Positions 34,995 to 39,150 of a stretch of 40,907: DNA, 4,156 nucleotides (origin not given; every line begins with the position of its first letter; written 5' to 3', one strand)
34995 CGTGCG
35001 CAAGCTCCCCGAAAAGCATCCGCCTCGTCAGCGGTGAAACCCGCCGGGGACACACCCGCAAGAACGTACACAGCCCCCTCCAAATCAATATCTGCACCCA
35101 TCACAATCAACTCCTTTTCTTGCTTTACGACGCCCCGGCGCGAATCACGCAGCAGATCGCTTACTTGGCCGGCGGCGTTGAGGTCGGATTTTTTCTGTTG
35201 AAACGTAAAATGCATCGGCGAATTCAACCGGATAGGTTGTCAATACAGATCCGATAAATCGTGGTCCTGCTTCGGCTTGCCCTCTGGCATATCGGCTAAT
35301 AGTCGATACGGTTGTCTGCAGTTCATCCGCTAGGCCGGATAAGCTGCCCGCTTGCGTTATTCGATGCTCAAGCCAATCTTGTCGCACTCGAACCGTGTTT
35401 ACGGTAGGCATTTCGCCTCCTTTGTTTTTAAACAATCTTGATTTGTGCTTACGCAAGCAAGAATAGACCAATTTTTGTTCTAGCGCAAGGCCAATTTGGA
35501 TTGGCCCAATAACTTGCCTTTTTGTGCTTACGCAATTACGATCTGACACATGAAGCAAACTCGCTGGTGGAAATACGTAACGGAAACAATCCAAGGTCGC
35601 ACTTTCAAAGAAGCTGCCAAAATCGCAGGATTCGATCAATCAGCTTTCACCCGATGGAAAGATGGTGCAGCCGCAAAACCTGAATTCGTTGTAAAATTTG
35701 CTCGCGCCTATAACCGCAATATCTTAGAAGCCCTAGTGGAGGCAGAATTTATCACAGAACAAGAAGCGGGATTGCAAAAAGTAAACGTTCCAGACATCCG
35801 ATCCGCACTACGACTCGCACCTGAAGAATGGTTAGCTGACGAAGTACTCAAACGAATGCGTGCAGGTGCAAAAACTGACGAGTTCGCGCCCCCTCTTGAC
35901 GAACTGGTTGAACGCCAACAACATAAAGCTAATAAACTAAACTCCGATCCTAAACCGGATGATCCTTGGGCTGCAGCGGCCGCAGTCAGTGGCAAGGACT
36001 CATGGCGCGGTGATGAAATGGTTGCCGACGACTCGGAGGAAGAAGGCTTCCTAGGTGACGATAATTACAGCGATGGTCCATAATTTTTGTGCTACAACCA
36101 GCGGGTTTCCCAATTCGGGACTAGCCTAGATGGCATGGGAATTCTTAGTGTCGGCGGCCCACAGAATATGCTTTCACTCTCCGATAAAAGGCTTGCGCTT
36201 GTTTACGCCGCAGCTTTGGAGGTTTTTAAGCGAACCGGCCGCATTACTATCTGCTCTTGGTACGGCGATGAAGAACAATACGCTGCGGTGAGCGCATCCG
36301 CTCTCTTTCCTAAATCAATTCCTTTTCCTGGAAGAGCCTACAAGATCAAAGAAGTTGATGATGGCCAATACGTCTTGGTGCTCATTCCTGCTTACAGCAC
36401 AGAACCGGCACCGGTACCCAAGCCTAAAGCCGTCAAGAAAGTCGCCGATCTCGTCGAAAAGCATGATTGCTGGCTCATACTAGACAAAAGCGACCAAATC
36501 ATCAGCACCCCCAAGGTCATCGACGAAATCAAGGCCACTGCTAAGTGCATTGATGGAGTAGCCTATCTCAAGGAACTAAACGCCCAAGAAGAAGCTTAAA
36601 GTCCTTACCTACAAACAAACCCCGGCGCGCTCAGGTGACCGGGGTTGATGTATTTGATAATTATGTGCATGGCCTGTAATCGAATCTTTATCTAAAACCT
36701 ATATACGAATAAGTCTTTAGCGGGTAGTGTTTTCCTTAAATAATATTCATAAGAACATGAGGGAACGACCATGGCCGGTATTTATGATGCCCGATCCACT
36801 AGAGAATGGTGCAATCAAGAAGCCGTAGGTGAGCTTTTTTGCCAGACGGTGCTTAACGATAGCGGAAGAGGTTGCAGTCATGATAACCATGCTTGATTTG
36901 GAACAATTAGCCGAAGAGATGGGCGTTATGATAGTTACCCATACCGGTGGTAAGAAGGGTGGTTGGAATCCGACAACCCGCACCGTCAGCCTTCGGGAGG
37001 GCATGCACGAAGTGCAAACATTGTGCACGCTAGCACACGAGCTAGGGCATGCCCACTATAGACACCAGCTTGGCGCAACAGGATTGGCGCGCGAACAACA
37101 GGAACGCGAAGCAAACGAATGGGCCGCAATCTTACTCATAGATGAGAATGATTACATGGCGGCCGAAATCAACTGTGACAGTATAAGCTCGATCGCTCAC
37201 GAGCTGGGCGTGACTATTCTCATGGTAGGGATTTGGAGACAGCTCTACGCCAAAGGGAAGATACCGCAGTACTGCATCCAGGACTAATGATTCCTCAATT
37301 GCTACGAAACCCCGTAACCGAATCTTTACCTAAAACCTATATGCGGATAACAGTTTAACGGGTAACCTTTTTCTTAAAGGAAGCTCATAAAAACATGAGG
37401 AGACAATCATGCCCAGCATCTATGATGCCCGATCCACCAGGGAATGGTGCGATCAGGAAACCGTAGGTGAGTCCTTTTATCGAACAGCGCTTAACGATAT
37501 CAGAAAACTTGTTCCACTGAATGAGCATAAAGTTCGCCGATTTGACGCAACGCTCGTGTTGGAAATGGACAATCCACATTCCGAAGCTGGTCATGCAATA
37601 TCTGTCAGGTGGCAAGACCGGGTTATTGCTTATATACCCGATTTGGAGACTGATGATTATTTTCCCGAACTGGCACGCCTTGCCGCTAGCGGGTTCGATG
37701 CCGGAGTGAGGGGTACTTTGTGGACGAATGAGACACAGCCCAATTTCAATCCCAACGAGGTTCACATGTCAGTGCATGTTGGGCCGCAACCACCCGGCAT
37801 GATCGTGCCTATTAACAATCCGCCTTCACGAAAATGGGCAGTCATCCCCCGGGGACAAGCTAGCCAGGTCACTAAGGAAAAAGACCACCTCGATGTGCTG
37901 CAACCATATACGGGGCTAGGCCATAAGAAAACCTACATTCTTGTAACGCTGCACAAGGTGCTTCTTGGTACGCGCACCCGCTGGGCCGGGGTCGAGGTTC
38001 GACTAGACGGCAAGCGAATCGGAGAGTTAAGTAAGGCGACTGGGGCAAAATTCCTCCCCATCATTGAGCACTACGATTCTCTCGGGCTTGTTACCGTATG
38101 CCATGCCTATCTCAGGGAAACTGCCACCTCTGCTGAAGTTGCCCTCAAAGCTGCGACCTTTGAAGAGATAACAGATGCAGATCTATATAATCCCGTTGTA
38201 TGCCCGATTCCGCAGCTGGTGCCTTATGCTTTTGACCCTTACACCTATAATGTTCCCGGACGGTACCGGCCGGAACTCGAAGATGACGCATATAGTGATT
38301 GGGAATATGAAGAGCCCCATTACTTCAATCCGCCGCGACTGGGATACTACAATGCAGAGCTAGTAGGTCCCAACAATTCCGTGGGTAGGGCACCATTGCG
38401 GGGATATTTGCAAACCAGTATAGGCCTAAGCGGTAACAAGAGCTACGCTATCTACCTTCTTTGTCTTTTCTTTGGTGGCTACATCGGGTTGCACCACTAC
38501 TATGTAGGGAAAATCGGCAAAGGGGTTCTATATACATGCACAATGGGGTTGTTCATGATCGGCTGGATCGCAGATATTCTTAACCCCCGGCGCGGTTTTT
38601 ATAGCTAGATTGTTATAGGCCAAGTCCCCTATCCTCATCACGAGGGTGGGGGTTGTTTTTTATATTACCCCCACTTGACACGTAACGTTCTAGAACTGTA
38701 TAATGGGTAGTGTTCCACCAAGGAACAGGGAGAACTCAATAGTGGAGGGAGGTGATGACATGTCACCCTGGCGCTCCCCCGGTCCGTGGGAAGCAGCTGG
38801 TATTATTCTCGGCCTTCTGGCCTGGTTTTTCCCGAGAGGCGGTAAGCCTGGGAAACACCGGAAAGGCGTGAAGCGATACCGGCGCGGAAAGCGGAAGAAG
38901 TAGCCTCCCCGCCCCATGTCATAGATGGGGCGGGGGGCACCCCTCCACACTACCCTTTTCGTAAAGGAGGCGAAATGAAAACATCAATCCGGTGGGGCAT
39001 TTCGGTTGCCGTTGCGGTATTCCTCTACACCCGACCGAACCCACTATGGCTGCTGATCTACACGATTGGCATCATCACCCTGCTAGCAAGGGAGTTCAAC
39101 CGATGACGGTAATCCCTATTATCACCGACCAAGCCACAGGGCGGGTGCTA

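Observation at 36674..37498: Diverged ~190-bp direct duplication of a leader plus the first ~30 codons brackets the ImmA-like gene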

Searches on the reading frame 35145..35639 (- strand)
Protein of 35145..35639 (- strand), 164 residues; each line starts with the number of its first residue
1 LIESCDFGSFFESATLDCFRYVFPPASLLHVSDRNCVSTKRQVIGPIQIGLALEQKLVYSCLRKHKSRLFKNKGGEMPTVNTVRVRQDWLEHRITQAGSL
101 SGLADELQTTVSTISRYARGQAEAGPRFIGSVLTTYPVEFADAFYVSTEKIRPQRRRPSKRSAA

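Call 7: search_protein_families(library=pfam, proteins=[window:35145-35639:-], max_evalue=0.01)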
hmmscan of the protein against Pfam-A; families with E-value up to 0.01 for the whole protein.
window:35145-35639:- (164 aa): 1 family
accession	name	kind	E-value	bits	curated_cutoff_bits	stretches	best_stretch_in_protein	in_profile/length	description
PF01381.28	HTH_3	-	0.0056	17.1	23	1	100-139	12-51/55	Helix-turn-helix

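Call 8: search_protein_families(library=phrogs, proteins=[window:35145-35639:-], max_evalue=0.01)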
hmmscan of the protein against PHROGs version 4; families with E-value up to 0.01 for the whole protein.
window:35145-35639:- (164 aa): 2 families
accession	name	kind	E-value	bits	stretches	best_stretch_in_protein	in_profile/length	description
phrog_6267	-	transcription regulation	4.3e-05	24.5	1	99-155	44-99/101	transcriptional repressor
phrog_3642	-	DNA, RNA and nucleotide metabolism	4.7e-05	24.2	1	82-149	4-74/79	HTH DNA binding protein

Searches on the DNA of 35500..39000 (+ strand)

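Call 6: search_dna_similar(query=window:35500-39000:+, collection=phages, mode=distant, max_rows=30)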
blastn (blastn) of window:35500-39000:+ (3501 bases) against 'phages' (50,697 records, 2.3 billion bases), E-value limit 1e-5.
No match.

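Call 10: search_rna_families(source=window, start=36550, end=37600, threshold=evalue, max_evalue=10)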
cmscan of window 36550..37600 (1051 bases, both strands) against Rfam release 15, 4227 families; matches with E-value up to 10: 1.
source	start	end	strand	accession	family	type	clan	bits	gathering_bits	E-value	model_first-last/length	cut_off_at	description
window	37426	37551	+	RF02581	tsr32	Gene; sRNA;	-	14.4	98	7.9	1-151/151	no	S. aureus tsr32 small RNA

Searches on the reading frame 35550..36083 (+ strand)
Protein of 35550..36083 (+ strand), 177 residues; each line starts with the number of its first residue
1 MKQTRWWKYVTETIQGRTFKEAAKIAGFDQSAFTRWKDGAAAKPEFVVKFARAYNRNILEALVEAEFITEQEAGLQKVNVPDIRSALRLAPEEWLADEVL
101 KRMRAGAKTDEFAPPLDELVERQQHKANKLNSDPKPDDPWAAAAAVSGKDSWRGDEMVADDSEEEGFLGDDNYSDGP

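Call 7: search_protein_families(library=pfam, proteins=[window:35550-36083:+], max_evalue=0.01)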
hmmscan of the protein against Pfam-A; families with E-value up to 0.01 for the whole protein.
window:35550-36083:+ (177 aa): 1 family
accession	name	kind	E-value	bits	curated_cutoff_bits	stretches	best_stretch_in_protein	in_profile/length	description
PF13560.12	HTH_31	-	0.0052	17.5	27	0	16-55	14-55/64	Helix-turn-helix domain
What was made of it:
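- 35550..36083 (+): Prophage repressor (HTH), context. Weak Pfam HTH_31 (call 7).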

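Call 8: search_protein_families(library=phrogs, proteins=[window:35550-36083:+], max_evalue=0.01)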
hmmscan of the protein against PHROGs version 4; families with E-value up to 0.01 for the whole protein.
window:35550-36083:+ (177 aa): 6 families
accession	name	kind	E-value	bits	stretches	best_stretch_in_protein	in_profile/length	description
phrog_16278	-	DNA, RNA and nucleotide metabolism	3.7e-17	64.3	1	12-135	9-132/170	HTH DNA binding protein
phrog_19579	-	transcription regulation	2.6e-13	51.1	1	1-112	1-109/251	transcriptional regulator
phrog_5301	-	transcription regulation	1e-11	46.1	1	3-106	7-109/132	transcriptional repressor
phrog_3949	-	transcription regulation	1.8e-10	42.1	1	4-104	14-111/161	transcriptional repressor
phrog_18815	-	unknown function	5.2e-06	27.8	1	11-138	8-130/165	-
phrog_8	-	transcription regulation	0.0075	16.7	1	18-121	172-272/346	transcriptional regulator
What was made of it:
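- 35550..36083 (+): PHROG transcriptional repressor families, E 1e-11 to 4e-17 (call 8).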

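Call 56: search_protein_families(library=padloc, proteins=[window:35550-36083:+], max_evalue=0.1)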
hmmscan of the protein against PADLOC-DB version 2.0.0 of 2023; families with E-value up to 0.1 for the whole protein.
window:35550-36083:+ (177 aa): 0 families

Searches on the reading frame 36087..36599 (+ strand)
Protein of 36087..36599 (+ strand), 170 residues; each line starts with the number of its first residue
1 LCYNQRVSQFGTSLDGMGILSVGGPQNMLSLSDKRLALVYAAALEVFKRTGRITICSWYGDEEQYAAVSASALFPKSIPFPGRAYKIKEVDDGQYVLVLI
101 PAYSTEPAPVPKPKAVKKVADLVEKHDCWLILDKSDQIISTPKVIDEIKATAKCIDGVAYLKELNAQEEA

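Call 7: search_protein_families(library=pfam, proteins=[window:36087-36599:+], max_evalue=0.01)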
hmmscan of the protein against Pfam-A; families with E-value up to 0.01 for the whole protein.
window:36087-36599:+ (170 aa): 0 families

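Call 8: search_protein_families(library=phrogs, proteins=[window:36087-36599:+], max_evalue=0.01)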
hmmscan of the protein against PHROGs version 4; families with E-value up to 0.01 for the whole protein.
window:36087-36599:+ (170 aa): 0 families

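Call 56: search_protein_families(library=padloc, proteins=[window:36087-36599:+], max_evalue=0.1)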
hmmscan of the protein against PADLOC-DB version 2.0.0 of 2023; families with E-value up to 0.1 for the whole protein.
window:36087-36599:+ (170 aa): 0 families

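Call 71: search_protein_families(library=pfam, proteins=[window:36135-36596:+], max_evalue=0.1)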
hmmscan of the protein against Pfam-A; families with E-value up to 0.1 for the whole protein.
window:36135-36596:+ (154 aa): 0 families
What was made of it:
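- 36087..36599 (+): orf170 (called as 154 aa in related contigs), unknown function, lies between repressor and leader A. No Pfam, PHROG or PADLOC hit (calls 7, 8, 56, 71).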

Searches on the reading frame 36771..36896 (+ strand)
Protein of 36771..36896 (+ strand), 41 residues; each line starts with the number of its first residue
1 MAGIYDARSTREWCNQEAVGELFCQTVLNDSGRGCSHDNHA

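Call 7: search_protein_families(library=pfam, proteins=[window:36771-36896:+], max_evalue=0.01)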
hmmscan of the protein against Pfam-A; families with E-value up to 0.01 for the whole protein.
window:36771-36896:+ (41 aa): 0 families

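Call 8: search_protein_families(library=phrogs, proteins=[window:36771-36896:+], max_evalue=0.01)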
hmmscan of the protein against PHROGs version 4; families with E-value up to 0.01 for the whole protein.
window:36771-36896:+ (41 aa): 0 families

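Call 38: find_homologous_proteins(query=window:36771-36893:+, max_evalue=10)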
Query seq(41 aa) (41 aa): 4 proteins with E <= 10 among 4 candidates.
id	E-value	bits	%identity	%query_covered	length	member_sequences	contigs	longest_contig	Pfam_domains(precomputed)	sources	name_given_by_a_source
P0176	1.4e-21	91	98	100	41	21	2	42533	-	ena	-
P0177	2.2e-18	81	95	100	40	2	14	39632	-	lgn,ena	-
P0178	3.7e-16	74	83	100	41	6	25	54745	-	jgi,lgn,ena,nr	jgi:hypothetical protein|nr:MAG TPA: hypothetical protein [Caudoviricetes sp.]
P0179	8.6e-15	70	80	100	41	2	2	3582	-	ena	-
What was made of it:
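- Tried and rejected: The protein search with the stub returned only 40-41-aa stubs (call 38).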

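Call 40: find_encoding_contigs(protein=P0179, flank=4000, max_places=3)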
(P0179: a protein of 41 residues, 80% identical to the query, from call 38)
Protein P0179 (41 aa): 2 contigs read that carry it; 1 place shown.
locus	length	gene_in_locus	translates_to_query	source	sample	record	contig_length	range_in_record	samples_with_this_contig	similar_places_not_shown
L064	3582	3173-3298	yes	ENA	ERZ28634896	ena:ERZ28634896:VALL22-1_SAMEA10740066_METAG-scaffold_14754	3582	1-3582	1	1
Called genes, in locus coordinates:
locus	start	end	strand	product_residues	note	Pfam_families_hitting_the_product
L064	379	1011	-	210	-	-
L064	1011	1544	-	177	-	-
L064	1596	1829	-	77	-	PF01381:HTH_3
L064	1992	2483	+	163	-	-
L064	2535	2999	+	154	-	-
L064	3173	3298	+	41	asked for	-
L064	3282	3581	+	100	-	?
